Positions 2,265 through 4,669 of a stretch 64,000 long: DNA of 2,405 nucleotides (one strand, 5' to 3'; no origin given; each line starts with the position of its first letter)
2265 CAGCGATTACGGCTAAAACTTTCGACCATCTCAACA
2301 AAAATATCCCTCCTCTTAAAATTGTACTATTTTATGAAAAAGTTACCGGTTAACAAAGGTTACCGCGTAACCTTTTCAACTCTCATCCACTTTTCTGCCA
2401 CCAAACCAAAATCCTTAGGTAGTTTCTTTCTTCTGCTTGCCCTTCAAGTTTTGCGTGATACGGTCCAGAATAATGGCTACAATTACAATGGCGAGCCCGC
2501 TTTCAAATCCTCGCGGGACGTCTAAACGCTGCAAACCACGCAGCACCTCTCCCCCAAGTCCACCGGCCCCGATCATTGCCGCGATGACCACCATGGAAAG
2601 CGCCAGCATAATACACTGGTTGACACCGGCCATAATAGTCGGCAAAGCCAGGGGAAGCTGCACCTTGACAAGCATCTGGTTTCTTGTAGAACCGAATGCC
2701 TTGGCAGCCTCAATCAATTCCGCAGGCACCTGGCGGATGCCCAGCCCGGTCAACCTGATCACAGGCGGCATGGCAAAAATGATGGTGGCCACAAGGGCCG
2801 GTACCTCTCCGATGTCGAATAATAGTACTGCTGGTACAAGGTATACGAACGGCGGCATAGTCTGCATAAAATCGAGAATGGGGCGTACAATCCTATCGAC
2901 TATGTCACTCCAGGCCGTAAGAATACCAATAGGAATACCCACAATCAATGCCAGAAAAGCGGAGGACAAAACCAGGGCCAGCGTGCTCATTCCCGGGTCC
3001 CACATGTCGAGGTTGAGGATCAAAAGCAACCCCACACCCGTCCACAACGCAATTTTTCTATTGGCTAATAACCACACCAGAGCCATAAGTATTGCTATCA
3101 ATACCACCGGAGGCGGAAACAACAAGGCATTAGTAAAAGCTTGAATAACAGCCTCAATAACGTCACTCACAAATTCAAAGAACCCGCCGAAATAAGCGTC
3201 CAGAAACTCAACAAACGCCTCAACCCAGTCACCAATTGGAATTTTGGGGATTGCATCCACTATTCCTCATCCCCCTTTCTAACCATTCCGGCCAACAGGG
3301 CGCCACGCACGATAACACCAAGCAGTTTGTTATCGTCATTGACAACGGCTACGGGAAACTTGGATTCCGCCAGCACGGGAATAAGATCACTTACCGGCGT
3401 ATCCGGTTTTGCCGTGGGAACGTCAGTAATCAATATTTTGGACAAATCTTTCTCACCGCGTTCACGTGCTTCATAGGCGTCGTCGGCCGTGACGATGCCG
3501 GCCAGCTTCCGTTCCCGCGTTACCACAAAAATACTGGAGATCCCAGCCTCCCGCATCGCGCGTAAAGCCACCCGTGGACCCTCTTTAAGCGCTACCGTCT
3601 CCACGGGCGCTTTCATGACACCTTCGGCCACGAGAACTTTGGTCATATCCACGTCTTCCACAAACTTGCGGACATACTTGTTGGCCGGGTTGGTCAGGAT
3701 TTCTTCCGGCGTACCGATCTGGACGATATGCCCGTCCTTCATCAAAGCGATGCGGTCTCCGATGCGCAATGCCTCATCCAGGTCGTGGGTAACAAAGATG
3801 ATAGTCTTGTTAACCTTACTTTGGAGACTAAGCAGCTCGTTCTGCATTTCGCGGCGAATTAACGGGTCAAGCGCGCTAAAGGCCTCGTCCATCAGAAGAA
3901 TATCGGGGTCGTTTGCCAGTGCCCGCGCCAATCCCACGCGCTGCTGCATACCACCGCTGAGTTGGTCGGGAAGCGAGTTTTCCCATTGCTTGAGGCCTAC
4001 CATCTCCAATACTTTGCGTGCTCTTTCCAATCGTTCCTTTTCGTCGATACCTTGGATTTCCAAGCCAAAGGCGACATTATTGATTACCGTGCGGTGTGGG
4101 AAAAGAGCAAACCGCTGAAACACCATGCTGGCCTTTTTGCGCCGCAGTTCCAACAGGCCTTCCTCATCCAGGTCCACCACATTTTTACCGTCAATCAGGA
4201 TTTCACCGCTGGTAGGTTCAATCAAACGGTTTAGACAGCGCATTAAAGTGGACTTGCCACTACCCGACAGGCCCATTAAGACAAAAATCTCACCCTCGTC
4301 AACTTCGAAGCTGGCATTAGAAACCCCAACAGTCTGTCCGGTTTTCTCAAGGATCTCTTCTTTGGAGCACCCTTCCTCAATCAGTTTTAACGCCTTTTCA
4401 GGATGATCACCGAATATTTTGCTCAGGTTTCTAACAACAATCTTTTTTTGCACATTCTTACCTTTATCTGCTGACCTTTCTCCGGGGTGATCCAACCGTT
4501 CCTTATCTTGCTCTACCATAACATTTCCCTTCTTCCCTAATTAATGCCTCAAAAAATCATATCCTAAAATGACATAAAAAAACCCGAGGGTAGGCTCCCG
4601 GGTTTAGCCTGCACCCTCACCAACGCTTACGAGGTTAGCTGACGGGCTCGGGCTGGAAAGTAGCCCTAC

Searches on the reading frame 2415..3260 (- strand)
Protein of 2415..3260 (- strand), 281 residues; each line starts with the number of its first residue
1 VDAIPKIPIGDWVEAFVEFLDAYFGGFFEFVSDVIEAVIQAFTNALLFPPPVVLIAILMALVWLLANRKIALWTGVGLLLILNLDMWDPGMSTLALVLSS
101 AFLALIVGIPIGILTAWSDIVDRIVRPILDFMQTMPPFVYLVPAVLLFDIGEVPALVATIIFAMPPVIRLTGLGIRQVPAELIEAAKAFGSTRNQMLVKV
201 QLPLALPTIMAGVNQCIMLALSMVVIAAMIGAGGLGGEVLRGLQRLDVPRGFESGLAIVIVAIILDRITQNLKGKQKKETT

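Call 85: search_protein_families(library=pfam, proteins=[window:2415-3260:-])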
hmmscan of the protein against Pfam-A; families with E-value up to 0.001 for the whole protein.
window:2415-3260:- (281 aa): 1 family
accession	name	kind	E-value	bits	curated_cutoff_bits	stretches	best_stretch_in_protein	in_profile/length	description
PF00528.27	BPD_transp_1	-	8.7e-29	101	26.4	1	108-265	1-167/184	Binding-protein-dependent transport system inner membrane component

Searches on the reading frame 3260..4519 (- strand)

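Call 85: search_protein_families(library=pfam, proteins=[window:3260-4519:-])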
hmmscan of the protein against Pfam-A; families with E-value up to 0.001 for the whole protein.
window:3260-4519:- (419 aa): 6 families
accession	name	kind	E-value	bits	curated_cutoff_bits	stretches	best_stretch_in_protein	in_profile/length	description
PF00005.33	ABC_tran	-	2.5e-35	122.5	25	1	67-214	2-136/137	ABC transporter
PF00571.33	CBS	-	2.2e-16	60.3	24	2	300-351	3-54/57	CBS domain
PF13304.12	AAA_21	-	1.6e-06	28.9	27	0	78-100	1-23/304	AAA domain, putative AbiEii toxin, Type IV TA system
PF09818.15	ABC_ATPase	-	9.8e-05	21.9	23.2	0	185-249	156-220/283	P-loop domain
PF13401.12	AAA_22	-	0.00015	22.5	27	1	77-247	6-126/130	AAA domain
PF13555.12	AAA_29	-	0.00048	20.2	27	1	69-103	15-49/61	P-loop containing region of AAA domain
